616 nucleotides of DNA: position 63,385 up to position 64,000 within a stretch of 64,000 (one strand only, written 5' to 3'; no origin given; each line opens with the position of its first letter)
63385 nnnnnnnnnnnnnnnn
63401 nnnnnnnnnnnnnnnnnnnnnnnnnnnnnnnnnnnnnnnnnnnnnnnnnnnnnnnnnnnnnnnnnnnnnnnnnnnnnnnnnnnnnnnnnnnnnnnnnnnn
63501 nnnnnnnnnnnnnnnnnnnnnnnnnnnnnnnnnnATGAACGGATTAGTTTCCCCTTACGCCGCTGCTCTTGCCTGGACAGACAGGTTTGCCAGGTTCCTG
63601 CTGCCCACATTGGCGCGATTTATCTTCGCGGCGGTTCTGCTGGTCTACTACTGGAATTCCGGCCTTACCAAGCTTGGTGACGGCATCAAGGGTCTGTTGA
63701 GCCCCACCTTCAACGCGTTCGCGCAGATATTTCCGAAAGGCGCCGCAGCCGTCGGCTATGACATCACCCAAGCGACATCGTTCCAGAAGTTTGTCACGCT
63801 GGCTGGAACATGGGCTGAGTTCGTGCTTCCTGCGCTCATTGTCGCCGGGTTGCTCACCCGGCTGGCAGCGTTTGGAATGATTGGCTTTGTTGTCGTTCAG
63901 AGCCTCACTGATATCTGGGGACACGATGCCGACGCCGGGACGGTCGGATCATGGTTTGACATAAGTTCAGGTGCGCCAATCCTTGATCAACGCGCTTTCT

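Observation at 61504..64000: Bufferin-type RiPP operon: DUF2282 precursor, MNIO enzyme (DUF692), DUF2063 partner and DoxX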

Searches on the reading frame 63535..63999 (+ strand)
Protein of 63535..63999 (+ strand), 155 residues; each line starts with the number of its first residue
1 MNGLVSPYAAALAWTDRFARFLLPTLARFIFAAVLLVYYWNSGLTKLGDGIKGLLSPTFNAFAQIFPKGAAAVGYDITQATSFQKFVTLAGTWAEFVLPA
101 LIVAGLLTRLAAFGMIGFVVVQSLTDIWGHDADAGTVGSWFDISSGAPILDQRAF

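Call 7: search_protein_families(library=pfam, proteins=[window:63535-63999:+], max_evalue=0.01)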
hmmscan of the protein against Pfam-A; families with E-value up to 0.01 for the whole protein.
window:63535-63999:+ (155 aa): 1 family
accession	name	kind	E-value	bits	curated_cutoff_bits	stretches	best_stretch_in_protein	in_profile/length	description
PF07681.17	DoxX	-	2.4e-07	31.7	23.6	1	34-121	8-78/85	DoxX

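Call 8: search_protein_families(library=ncbifam, proteins=[window:63535-63999:+], max_evalue=0.01)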
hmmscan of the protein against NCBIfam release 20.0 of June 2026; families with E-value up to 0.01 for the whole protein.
window:63535-63999:+ (155 aa): 1 family
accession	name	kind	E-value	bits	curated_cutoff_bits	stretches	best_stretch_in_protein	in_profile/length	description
NF050144.1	matur_HvfX_fam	equivalog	0.00028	21.1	80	1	33-130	9-91/165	HvfX family Cu-binding RiPP maturation protein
